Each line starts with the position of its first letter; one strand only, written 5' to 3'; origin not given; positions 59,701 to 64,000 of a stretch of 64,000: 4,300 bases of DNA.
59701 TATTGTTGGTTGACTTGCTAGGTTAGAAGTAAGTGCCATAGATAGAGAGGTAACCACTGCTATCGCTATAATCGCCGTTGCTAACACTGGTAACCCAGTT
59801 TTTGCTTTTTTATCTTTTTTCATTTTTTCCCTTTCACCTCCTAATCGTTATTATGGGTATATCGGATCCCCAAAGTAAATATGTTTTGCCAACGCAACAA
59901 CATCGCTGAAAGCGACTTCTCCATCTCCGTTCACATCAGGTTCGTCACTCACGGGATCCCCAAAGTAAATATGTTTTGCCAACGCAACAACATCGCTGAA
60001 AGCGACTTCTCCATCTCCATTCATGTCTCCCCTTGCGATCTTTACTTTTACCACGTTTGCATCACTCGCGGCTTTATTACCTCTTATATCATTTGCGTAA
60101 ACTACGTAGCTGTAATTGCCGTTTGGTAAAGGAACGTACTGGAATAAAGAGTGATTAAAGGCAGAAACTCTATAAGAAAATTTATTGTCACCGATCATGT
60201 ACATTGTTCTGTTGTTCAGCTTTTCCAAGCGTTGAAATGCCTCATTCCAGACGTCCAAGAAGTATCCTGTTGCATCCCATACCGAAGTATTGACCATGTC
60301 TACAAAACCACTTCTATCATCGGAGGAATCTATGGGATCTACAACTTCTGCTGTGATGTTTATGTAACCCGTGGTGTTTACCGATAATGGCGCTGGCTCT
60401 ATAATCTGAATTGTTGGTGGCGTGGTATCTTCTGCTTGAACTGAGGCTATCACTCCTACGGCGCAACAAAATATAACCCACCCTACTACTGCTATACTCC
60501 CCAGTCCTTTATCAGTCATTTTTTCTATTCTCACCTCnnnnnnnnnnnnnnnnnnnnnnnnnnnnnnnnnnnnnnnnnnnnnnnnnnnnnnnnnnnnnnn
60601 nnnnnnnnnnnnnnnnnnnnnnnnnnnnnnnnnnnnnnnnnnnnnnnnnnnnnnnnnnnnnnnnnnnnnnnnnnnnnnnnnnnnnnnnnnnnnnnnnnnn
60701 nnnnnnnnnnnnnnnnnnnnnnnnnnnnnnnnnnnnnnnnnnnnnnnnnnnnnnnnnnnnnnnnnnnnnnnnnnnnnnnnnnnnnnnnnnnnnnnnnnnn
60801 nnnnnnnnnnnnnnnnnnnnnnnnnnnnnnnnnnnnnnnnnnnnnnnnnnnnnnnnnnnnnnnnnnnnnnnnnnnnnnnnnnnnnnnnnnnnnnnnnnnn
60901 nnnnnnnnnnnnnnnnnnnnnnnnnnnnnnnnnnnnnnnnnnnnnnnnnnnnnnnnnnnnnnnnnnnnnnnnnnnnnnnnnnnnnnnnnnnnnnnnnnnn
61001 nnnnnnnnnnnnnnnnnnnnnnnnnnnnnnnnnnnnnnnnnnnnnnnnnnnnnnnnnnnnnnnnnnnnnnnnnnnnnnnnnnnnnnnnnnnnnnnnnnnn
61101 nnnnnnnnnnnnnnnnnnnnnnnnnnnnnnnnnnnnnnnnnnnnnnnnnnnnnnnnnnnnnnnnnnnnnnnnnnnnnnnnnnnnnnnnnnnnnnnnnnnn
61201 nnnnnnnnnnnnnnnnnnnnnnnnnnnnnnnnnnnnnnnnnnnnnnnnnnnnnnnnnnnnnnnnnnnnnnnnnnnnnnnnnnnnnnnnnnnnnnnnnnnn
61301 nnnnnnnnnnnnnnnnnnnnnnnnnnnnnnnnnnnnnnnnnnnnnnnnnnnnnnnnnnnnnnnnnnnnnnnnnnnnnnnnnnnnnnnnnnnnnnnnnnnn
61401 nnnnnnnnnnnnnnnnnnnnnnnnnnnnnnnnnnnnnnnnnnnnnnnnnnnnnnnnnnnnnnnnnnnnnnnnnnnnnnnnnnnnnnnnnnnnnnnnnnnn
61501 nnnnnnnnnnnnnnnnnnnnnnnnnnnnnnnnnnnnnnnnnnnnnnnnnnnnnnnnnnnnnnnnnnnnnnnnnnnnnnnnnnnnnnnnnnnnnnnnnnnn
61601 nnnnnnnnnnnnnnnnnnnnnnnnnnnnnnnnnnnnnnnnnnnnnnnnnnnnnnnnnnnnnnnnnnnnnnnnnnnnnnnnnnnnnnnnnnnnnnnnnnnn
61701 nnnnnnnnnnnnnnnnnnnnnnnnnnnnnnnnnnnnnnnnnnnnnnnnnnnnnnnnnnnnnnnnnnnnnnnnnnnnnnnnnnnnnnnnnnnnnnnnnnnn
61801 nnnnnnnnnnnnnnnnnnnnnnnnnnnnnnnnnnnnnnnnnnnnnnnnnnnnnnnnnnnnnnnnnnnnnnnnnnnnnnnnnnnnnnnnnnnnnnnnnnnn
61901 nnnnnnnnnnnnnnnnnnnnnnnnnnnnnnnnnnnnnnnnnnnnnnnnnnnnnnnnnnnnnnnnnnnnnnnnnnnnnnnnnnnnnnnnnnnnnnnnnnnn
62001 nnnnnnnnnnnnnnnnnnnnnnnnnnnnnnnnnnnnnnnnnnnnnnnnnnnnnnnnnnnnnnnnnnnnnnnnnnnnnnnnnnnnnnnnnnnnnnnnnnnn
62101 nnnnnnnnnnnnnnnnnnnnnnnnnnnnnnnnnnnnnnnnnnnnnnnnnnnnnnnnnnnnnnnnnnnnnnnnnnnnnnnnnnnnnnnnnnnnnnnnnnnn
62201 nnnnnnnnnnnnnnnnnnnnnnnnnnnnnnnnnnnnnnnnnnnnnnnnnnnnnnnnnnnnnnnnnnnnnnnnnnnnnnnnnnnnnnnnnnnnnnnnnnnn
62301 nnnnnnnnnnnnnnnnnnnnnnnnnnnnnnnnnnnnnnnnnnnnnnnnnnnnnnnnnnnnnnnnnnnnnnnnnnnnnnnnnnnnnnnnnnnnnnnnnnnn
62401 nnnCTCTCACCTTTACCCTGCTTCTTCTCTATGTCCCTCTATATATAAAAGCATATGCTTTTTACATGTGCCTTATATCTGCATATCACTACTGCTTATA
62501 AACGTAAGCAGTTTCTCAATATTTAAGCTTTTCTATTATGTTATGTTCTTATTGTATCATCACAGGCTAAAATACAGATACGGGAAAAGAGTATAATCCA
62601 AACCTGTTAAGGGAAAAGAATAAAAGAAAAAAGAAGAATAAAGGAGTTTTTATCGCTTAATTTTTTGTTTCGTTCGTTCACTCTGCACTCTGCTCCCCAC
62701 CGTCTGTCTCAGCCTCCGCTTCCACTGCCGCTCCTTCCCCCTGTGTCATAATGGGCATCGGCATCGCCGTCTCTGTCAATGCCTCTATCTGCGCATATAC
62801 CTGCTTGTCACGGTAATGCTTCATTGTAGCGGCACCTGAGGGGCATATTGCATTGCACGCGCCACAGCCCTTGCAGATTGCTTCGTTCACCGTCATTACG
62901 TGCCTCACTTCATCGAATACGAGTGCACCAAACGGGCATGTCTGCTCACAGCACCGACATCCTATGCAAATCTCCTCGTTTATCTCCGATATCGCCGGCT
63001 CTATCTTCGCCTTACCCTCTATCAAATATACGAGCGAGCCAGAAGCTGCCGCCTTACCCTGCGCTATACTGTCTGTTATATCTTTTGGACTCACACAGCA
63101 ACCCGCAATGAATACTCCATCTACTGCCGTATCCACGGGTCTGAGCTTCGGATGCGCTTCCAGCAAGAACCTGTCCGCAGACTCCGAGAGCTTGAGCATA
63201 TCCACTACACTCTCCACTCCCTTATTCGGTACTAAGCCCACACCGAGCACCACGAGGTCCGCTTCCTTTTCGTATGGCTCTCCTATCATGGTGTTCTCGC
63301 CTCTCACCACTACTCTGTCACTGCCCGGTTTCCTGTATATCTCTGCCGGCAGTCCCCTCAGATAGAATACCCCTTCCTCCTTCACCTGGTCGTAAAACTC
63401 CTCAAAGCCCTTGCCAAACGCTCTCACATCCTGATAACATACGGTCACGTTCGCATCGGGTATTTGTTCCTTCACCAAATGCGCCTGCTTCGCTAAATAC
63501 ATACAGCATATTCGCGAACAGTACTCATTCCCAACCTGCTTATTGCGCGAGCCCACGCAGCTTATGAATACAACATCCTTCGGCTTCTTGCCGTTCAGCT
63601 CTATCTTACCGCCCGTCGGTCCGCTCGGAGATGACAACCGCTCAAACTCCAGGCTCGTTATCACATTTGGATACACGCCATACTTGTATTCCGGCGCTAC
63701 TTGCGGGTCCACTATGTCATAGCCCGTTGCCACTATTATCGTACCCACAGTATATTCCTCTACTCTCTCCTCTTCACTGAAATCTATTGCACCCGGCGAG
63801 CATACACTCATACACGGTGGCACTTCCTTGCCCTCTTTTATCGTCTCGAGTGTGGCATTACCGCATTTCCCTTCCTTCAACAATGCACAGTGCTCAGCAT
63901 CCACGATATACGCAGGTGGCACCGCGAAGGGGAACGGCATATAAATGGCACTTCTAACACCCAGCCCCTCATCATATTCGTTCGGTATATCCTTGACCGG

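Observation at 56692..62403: Archaeal cohesin-dockerin surface-display locus: one anchored cohesin protein preceded by two dockerin-bearing proteins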

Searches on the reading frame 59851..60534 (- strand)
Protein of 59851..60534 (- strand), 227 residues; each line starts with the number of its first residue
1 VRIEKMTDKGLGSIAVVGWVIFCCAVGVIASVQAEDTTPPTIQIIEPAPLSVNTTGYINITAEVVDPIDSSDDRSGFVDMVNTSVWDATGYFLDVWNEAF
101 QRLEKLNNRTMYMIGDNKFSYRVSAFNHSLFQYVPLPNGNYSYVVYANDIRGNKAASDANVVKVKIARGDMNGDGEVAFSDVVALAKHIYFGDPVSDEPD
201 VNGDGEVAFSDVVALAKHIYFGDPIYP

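Call 3: search_protein_families(library=pfam, proteins=[window:59851-60534:-], max_evalue=0.1)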
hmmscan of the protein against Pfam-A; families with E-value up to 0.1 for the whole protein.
window:59851-60534:- (227 aa): 6 families
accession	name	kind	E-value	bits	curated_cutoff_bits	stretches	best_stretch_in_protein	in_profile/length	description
PF00404.24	Dockerin_1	-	1e-06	29.3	22.9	1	169-219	2-56/57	Dockerin type I domain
PF00036.39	EF-hand_1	-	0.014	15.4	25.4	0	200-218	10-28/29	EF hand domain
PF07495.19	Y_Y_Y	-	0.018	15.3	26.6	1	123-166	24-64/65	Y_Y_Y domain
PF13750.12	Big_3_3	-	0.042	14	27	0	131-158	7-34/157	Bacterial Ig-like domain (group 3)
PF19077.6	Big_13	-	0.063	14.2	27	0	128-162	61-98/102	Bacterial Ig-like domain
PF11044.13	TMEMspv1-c74-12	-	0.073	13.7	25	0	209-226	9-26/49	Plectrovirus spv1-c74 ORF 12 transmembrane protein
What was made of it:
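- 59851..60519 (-): P2, cargo 2 (222 aa from ATG 60519). Signal peptide, a small beta-rich body, and a dockerin at 59854-60027. Dockerin_1 29.3 bits, above 22.9 (call 3).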

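Call 4: search_protein_families(library=ncbifam, proteins=[window:59851-60534:-], max_evalue=0.1)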
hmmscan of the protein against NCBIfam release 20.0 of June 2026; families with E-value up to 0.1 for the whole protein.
window:59851-60534:- (227 aa): 1 family
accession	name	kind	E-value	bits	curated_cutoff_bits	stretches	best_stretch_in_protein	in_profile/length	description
NF049990.1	CellobisidaseCelK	equivalog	0.00021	19.6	1700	1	146-219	807-882/889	cellulose 1,4-beta-cellobiosidase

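Call 36: find_encoding_contigs(protein=window:59851-60519:-, flank=10000, max_places=6)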
Protein window:59851-60519:- (222 aa): 5 contigs read that carry it; 5 places shown.
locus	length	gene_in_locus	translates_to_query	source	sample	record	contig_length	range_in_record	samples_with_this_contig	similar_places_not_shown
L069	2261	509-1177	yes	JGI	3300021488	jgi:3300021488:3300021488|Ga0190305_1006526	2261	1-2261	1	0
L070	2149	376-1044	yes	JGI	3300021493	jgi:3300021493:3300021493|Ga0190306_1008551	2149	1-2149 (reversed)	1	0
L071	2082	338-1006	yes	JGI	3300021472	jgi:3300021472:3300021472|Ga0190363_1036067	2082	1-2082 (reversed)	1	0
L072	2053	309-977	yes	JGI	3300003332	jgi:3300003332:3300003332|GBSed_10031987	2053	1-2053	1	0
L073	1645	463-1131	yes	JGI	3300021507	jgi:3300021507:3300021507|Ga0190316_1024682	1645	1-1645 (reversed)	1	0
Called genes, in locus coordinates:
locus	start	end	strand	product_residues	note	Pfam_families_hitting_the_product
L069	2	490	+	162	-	?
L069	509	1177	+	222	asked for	PF00404:Dockerin_1 (weak)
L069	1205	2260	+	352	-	?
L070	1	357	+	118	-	?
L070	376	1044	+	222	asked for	PF00404:Dockerin_1 (weak)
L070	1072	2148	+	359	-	?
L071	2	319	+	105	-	?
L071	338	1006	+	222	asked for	PF00404:Dockerin_1 (weak)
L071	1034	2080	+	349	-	?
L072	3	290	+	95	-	?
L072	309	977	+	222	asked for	PF00404:Dockerin_1 (weak)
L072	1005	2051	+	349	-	?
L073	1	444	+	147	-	?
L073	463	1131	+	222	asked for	PF00404:Dockerin_1 (weak)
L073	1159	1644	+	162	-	?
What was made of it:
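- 59851..60519 (-): The exact protein is on five metagenome contigs (call 36).
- Checked: Gene callers chose this ATG on five independent contigs (call 36).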

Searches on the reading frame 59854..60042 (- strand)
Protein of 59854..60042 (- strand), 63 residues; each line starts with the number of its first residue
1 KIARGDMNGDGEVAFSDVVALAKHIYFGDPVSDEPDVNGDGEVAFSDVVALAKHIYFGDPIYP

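Call 47: search_solved_structures(query=window:59854-60042:-, max_evalue=1, show_alignments=3)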
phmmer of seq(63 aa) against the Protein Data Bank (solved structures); distinct sequences matched with E-value up to 1: 53.
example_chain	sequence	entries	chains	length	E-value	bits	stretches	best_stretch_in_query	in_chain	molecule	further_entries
2y3n_B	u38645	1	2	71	4.7e-06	30.1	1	4-58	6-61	CELLULOSOMAL FAMILY-48 PROCESSIVE GLYCOSIDE HYDROLASE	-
2mte_A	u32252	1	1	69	0.00036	24.1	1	5-55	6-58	Cellulose 1,4-beta-cellobiosidase (reducing end) CelS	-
1daq_A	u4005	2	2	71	0.00039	24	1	5-55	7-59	ENDOGLUCANASE SS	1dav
2vn6_B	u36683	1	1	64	0.002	21.8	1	2-55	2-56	ENDOGLUCANASE A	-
2vn5_B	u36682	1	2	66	0.0022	21.6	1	2-55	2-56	ENDOGLUCANASE A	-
2jnx_A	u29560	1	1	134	0.004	20.8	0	6-50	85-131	Calcium binding protein 2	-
5lxv_B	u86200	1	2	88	0.0043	20.7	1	4-53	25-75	Carbohydrate-binding protein WP_009985128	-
6kge_D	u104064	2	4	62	0.0062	20.2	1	4-55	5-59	And cellulose-binding endoglucanase family 9 CelL ortholog dockerin domain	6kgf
6kgc_B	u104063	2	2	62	0.0066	20.1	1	4-55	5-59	And cellulose-binding endoglucanase family 9 CelL ortholog dockerin domain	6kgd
2m7n_A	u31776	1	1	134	0.0073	20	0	33-51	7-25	Calcium-binding protein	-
2ccl_B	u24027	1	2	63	0.0073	20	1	3-55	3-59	ENDO-1,4-BETA-XYLANASE Y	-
4fl4_A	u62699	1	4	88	0.0076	19.9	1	4-55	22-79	Glycoside hydrolase family 9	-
1jfj_A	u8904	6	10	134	0.0076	19.9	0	33-51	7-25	CALCIUM-BINDING PROTEIN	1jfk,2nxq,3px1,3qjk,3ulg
6kg9_A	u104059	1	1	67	0.0098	19.6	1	4-55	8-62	And cellulose-binding endoglucanase family 9 CelL ortholog dockerin domain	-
1ohz_B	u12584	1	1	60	0.013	19.2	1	5-55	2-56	ENDO-1,4-BETA-XYLANASE Y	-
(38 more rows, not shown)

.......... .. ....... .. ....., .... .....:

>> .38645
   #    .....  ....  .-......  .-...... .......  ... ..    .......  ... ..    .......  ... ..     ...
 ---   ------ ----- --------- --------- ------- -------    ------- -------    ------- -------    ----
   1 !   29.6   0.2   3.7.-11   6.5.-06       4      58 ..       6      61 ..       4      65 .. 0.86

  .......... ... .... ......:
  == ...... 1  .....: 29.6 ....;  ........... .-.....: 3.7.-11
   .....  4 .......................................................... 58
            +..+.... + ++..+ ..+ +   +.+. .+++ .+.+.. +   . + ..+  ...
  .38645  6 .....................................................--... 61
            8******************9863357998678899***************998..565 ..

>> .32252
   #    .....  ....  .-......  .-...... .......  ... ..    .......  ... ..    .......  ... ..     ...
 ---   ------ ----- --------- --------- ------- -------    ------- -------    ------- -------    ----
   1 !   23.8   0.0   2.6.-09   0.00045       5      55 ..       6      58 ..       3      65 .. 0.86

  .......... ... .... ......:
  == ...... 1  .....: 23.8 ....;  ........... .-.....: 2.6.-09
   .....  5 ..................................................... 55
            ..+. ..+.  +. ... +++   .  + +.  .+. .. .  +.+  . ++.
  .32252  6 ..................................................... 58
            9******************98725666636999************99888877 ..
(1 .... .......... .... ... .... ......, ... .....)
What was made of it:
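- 59851..60519 (-): PDB dockerins 2y3n_B 4.7e-6, 2mte and 1daq (call 47).
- Closest known: Type I cohesin-dockerin pairs of clostridial cellulosomes. Same: The dockerins are two-segment EF-hand-like modules at the C-terminus of secreted proteins and hit CelS and Cel48 dockerins (call 47).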

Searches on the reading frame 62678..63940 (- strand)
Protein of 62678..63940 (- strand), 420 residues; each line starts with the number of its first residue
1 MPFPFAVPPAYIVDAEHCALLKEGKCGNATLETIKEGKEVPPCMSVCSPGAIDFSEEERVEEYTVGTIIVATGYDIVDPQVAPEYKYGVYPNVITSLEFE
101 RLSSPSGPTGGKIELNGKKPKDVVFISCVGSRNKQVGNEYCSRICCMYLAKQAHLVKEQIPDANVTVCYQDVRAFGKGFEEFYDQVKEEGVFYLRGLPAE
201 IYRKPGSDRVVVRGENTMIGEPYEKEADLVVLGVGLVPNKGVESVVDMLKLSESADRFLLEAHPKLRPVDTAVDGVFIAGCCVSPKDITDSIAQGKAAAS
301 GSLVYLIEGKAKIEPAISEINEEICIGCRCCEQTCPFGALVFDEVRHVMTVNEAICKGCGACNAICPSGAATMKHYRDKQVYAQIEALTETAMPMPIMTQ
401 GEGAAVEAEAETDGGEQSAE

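Call 19: search_protein_families(library=pfam, proteins=[window:62678-63940:-], max_evalue=0.00001)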
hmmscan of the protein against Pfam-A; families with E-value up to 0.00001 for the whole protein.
window:62678-63940:- (420 aa): 5 families
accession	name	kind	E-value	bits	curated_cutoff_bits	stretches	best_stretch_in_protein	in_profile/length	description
PF12838.12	Fer4_7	-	4.9e-09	37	27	1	325-370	2-52/52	4Fe-4S dicluster domain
PF00037.32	Fer4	-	6e-08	32.6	21.1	0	319-340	2-23/24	4Fe-4S binding domain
PF14697.11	Fer4_21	-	3.4e-07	30.7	35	1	319-373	2-59/59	4Fe-4S dicluster domain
PF13237.11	Fer4_10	-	1.2e-06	28.8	25.5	0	320-367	4-53/53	4Fe-4S dicluster domain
PF12837.12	Fer4_6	-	2.9e-06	27.4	25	0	348-370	1-23/24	4Fe-4S binding domain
